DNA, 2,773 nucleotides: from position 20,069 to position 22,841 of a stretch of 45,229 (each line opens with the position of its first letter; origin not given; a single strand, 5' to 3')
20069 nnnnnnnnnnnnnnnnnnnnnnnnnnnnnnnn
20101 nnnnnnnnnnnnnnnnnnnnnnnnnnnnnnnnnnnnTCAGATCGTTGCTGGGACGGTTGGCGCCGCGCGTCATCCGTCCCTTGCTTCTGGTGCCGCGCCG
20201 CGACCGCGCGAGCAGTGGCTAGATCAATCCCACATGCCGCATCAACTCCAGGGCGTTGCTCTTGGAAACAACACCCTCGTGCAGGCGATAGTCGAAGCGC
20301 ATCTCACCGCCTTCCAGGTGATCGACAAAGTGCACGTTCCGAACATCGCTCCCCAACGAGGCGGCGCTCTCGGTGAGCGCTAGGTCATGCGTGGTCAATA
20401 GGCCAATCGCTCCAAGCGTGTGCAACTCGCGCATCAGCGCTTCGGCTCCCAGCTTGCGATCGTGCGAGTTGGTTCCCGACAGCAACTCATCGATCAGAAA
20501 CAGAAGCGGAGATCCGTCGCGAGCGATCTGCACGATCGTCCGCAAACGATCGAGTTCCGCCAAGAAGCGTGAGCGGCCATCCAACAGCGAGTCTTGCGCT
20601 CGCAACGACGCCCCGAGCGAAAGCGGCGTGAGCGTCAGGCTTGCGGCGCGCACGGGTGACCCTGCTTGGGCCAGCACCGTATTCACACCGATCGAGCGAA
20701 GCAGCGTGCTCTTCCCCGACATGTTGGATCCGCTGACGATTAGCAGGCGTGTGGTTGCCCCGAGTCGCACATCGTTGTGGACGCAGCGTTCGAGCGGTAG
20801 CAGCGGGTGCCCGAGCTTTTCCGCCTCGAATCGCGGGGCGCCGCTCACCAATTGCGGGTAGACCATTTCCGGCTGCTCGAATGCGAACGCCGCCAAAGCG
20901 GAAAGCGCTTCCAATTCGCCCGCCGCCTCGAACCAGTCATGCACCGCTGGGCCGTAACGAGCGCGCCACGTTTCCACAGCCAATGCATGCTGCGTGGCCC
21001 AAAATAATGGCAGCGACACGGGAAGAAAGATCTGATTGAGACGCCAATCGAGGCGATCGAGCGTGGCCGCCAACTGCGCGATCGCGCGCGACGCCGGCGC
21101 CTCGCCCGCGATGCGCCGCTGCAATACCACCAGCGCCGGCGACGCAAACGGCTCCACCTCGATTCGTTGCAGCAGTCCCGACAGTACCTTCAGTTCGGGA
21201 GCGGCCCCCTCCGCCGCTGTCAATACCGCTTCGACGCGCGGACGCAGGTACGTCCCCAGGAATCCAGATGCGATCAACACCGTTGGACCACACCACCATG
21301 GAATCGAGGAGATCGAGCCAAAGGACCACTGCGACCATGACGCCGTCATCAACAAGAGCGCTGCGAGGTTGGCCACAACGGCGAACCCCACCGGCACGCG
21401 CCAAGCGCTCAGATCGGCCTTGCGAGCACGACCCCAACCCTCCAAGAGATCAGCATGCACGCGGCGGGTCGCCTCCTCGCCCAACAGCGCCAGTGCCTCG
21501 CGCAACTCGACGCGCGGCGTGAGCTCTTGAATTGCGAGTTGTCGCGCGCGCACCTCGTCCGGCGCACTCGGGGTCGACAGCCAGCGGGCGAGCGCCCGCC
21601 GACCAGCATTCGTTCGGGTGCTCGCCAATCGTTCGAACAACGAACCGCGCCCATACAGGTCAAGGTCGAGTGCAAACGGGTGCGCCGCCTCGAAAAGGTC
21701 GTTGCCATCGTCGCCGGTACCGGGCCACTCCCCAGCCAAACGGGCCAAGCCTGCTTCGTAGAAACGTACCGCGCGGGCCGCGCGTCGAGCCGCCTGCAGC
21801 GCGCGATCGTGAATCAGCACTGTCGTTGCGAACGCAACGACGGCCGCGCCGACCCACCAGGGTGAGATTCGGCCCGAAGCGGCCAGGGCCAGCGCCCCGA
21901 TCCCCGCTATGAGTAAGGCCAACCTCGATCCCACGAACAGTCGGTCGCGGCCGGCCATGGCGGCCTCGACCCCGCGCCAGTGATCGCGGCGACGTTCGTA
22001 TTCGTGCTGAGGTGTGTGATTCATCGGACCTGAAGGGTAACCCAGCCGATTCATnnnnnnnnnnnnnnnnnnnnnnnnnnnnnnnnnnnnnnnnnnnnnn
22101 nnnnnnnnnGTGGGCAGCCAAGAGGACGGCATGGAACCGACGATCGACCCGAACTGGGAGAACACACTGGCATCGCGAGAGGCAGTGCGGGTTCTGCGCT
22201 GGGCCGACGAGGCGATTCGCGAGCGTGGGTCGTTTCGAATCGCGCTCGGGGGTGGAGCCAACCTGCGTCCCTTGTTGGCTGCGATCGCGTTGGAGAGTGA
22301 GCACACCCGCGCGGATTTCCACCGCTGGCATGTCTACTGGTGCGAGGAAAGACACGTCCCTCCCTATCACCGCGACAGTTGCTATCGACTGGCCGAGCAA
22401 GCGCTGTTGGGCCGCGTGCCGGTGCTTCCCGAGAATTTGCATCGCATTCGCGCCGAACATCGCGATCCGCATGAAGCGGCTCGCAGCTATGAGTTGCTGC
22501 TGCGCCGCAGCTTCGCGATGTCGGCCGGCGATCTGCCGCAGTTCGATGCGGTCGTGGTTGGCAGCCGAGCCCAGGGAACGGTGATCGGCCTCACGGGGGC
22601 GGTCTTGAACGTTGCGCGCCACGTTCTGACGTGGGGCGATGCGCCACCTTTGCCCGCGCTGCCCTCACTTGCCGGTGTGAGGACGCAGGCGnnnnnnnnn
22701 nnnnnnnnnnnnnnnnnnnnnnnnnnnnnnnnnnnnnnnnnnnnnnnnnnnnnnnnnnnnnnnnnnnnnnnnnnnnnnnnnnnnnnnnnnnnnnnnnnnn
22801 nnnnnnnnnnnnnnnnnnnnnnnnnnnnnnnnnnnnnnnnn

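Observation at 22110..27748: Pgl-like gene, ECF sigma, short ZAS anti-sigma, MprF and AcvB: a translationally coupled membrane-lipid remodelling unit under putative redox/thiol control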

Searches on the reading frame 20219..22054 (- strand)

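Call 10: search_protein_families(library=pfam, proteins=[window:20219-22054:-], max_evalue=0.01)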
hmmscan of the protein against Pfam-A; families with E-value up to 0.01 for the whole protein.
window:20219-22054:- (611 aa): 2 families
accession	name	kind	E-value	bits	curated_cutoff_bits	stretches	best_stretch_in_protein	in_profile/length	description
PF00488.27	MutS_V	-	7.4e-24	85.2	30.2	1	438-608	1-170/188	MutS domain V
PF05192.23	MutS_III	-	1.1e-08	36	34.1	1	136-190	18-77/194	MutS domain III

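Call 11: search_protein_families(library=ncbifam, proteins=[window:20219-22054:-], max_evalue=0.01)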
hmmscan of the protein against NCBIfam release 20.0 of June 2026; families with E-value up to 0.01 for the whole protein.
window:20219-22054:- (611 aa): 4 families
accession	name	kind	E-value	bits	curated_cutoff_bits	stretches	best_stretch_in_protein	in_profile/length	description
NF003810.1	PRK05399.1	equivalog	4.9e-36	124.7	480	2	371-604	535-771/793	DNA mismatch repair protein MutS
TIGR01070.1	mutS1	equivalog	3.8e-32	111.6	641.7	1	377-604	533-760/840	DNA mismatch repair protein MutS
TIGR01069.2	mutS2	equivalog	7.9e-27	93.9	400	1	368-610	261-499/790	endonuclease MutS2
NF052383.1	ATPase_KamC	equivalog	4.3e-20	72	300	1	372-556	242-427/508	lysine 5,6-aminomutase reactivase ATPase KamC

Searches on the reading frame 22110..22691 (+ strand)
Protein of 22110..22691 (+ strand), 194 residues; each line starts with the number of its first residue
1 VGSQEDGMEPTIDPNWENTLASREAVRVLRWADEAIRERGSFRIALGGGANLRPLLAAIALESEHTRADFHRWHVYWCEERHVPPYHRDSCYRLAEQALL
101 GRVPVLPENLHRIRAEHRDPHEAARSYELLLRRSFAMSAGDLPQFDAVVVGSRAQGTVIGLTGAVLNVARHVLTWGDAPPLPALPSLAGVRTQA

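Call 10: search_protein_families(library=pfam, proteins=[window:22110-22691:+], max_evalue=0.01)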
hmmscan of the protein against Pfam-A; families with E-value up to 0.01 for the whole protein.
window:22110-22691:+ (194 aa): 1 family
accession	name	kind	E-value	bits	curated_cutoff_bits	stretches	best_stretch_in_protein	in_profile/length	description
PF01182.26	Glucosamine_iso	-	1.8e-30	106.9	27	1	18-151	4-135/225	Glucosamine-6-phosphate isomerases/6-phosphogluconolactonase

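Call 11: search_protein_families(library=ncbifam, proteins=[window:22110-22691:+], max_evalue=0.01)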
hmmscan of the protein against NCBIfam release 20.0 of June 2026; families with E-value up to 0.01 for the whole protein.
window:22110-22691:+ (194 aa): 1 family
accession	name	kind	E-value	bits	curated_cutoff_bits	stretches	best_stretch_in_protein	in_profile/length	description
TIGR01198.1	pgl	equivalog_domain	6e-24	84.9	124.45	1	16-154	4-137/234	6-phosphogluconolactonase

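Call 56: search_solved_structures(query=window:22131-22691:+, max_evalue=0.001, show_alignments=2)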
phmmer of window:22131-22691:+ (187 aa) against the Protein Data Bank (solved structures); distinct sequences matched with E-value up to 0.001: 6.
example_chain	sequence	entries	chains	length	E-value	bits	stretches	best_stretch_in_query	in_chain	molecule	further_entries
3oc6_A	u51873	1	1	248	3.9e-11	46.5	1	20-175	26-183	6-phosphogluconolactonase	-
4tm7_A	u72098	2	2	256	5.9e-11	46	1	20-175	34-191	6-phosphogluconolactonase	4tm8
3ico_A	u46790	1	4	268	6.8e-10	42.5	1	19-175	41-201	6-phosphogluconolactonase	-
3tx2_A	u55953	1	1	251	1.4e-07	35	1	23-175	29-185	Probable 6-phosphogluconolactonase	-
1y89_A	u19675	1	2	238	1.9e-07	34.5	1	34-154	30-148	devB protein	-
8em2_A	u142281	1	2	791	0.00067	23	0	7-152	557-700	GDH/6PGL endoplasmic bifunctional protein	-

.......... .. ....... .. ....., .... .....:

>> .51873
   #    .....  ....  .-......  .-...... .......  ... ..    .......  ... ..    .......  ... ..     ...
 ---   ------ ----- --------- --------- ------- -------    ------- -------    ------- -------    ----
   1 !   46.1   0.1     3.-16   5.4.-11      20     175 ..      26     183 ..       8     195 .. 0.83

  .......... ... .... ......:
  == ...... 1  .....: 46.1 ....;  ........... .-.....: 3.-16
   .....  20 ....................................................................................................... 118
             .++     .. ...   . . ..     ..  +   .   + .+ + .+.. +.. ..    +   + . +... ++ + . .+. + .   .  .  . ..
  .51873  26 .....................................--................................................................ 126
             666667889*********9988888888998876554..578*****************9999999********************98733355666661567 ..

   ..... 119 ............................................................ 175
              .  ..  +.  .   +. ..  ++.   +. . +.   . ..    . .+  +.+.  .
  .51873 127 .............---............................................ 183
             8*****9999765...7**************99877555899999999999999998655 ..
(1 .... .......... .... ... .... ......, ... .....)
